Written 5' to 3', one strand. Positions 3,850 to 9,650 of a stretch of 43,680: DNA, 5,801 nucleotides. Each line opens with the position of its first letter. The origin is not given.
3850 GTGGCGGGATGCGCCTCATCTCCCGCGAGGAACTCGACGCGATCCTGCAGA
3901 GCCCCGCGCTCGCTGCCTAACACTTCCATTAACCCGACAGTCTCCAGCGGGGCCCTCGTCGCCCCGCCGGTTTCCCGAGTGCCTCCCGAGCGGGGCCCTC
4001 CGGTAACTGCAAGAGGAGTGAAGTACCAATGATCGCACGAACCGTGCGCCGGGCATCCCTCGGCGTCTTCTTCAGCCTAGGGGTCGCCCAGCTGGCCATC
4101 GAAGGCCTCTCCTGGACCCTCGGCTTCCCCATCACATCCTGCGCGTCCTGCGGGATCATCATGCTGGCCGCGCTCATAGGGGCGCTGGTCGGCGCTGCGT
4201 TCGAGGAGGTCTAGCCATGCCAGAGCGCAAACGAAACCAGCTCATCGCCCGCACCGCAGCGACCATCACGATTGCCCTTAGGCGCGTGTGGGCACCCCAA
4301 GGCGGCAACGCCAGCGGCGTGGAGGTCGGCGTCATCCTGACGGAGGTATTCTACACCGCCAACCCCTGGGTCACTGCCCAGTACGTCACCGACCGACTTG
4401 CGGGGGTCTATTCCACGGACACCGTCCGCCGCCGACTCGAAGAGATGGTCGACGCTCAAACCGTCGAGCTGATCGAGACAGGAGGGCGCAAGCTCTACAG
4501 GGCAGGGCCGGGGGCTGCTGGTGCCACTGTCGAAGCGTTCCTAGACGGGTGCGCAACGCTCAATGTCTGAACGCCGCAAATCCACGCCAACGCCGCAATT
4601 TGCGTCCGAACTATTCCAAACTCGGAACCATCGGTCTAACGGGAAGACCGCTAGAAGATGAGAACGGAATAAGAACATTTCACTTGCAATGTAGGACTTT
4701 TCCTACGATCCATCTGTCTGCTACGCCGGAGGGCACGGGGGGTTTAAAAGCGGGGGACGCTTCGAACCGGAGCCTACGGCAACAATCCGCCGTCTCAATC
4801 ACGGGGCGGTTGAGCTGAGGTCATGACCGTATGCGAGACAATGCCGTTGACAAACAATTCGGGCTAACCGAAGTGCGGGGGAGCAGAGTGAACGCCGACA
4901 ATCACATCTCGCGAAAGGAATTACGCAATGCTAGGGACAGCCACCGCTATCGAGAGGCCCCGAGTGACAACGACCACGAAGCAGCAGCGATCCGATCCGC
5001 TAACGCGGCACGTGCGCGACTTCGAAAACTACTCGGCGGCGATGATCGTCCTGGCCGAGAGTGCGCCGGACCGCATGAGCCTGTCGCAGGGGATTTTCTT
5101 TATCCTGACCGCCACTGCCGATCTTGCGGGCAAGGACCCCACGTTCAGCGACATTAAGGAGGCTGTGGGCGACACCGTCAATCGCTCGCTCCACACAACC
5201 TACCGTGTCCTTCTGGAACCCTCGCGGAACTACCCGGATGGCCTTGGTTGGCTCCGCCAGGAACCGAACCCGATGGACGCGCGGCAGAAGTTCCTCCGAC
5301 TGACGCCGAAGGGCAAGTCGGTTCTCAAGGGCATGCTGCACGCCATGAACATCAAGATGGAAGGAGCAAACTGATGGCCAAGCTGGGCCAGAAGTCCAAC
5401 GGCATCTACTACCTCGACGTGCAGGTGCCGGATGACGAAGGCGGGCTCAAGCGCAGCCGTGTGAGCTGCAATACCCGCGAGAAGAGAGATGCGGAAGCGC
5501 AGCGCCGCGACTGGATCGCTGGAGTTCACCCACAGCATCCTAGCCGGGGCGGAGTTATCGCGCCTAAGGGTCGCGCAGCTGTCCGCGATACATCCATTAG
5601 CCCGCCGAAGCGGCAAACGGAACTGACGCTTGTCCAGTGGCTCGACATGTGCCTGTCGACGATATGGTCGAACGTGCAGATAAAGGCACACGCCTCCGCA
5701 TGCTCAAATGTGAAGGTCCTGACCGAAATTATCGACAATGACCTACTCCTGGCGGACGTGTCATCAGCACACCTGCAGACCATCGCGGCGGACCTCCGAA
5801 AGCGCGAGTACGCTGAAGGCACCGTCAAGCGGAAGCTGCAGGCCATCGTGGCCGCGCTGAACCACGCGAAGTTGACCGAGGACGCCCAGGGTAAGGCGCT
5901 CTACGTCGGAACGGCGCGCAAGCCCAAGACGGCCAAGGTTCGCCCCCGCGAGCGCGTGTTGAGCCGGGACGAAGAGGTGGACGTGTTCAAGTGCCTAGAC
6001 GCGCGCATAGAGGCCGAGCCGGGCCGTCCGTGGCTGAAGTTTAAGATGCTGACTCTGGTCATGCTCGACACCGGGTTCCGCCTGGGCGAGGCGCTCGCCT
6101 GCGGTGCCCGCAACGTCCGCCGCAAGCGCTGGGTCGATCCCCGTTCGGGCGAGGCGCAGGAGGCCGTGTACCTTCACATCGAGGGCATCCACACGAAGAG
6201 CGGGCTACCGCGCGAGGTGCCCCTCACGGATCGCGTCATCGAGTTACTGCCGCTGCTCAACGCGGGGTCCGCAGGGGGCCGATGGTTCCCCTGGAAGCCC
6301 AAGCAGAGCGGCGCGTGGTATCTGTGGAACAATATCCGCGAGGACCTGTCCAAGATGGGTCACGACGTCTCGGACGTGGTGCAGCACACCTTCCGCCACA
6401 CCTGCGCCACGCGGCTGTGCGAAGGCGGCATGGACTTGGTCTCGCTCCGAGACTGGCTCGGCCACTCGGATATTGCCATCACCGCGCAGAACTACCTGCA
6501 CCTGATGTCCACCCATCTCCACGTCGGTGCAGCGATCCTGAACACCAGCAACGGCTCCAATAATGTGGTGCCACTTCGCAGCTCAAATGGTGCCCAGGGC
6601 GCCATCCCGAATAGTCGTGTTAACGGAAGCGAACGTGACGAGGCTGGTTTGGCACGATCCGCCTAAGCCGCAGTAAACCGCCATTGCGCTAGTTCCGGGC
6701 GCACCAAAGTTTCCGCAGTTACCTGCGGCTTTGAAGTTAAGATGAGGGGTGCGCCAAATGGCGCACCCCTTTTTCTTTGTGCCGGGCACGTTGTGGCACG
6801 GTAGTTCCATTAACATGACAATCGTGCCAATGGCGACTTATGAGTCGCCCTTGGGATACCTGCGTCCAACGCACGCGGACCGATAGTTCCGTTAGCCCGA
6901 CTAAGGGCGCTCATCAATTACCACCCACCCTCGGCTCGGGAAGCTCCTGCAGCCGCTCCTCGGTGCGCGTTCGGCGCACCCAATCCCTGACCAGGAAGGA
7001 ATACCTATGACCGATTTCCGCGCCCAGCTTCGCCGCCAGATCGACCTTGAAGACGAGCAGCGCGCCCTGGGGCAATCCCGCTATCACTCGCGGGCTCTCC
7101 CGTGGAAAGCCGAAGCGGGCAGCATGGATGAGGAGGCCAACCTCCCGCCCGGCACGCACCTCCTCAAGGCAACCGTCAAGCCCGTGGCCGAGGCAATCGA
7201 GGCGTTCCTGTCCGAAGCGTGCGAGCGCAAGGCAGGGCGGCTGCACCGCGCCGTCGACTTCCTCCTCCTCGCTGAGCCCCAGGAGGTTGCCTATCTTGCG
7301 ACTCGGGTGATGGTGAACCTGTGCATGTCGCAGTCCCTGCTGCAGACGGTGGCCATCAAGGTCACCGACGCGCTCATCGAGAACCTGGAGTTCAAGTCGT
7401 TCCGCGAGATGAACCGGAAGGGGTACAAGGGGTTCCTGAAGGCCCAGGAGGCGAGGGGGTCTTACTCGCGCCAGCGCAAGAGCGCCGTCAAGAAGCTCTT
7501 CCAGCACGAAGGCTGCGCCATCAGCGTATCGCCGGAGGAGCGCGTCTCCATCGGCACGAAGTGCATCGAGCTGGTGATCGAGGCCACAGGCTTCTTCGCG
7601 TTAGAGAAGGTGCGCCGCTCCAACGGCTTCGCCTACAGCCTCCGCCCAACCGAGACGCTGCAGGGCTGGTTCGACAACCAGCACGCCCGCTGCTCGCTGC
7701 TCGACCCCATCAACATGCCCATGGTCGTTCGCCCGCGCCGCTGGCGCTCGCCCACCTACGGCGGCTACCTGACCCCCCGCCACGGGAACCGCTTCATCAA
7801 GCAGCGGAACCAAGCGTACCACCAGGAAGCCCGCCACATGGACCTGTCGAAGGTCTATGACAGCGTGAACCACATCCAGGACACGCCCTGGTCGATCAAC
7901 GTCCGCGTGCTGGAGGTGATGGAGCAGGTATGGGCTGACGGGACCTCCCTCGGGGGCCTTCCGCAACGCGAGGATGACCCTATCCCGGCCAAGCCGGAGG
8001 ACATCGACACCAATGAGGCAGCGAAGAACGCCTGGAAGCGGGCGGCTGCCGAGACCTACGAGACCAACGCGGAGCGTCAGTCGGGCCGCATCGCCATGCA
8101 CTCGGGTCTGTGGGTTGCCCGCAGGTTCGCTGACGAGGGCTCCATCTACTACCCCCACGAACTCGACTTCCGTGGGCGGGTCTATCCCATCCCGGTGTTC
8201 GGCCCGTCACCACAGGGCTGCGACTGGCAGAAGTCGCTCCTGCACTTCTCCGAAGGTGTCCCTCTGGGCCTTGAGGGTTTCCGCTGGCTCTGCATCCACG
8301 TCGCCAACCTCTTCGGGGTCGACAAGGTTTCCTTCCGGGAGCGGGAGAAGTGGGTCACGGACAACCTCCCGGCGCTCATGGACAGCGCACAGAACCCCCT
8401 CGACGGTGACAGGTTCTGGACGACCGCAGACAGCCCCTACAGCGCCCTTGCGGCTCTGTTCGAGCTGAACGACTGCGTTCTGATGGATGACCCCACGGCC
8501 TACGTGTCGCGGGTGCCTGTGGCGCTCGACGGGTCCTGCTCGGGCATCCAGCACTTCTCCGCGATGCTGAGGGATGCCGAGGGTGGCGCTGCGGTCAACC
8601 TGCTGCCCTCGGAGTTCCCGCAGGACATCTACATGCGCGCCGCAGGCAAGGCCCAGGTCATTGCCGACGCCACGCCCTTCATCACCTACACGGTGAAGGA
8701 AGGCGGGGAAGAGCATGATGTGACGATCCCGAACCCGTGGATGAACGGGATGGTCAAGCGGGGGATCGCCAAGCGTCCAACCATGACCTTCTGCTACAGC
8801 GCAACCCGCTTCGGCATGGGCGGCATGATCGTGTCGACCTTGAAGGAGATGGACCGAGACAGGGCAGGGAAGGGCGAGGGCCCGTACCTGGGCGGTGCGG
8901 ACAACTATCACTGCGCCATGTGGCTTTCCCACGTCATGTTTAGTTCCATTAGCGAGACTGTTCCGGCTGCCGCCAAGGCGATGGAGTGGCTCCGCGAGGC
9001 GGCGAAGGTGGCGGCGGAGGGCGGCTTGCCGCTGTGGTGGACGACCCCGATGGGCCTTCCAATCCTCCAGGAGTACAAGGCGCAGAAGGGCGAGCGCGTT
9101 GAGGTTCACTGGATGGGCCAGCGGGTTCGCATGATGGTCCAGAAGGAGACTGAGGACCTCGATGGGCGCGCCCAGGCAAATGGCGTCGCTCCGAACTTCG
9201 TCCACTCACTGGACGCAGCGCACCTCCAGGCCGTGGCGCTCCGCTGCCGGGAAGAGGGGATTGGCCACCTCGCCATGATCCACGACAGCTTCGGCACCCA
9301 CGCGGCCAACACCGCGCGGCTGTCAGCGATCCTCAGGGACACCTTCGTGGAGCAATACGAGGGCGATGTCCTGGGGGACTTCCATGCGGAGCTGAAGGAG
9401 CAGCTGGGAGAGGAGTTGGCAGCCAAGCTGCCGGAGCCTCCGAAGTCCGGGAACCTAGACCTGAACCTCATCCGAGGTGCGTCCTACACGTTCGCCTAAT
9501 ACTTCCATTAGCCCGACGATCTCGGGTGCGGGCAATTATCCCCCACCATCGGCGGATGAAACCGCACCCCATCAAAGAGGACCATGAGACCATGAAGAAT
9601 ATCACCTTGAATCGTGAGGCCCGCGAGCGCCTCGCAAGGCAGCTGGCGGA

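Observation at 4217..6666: Lysogeny-type module (wHTH, MarR-like regulator, tyrosine integrase) between the early genes and the RNAP gene of a T7-like phage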

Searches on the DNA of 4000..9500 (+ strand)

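Call 3: search_dna_similar(query=window:4000-9500:+, collection=phages, mode=near, max_rows=25)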
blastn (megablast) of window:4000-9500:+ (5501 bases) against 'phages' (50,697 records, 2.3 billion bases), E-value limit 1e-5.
Records with a match: 5; places in all: 5; records where one place covers at least 80% of the query: 0.
Best place of each record, by identity: 80-90% 5.
By first word of the organism name: Ralstonia 5.
By host as written in the record: Ralstonia solanacearum strain Tb1546 2; Ralstonia solanacearum 2; Ralstonia pseudosolanacearum 1.
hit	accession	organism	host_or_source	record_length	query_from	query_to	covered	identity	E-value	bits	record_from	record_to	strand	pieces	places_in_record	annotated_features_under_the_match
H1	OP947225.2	Ralstonia phage p2106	Ralstonia solanacearum strain Tb1546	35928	4527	4615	2%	86.7%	2e-17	99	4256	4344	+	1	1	DNA-directed RNA polymerase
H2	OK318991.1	Ralstonia phage RpY2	Ralstonia pseudosolanacearum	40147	4523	4615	2%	81.7%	3e-11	79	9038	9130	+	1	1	RNA polymerase-like protein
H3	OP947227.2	Ralstonia phage p2137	Ralstonia solanacearum strain Tb1546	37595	4523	4615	2%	81.7%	3e-11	79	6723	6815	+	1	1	DNA-directed RNA polymerase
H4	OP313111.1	Ralstonia phage 10RS306A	Ralstonia solanacearum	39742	4527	4615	2%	83.3%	2e-12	82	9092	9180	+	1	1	RNA polymerase-like protein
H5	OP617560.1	Ralstonia phage 10RS305A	Ralstonia solanacearum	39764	4527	4615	2%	83.3%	2e-12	82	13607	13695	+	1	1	RNA polymerase-like protein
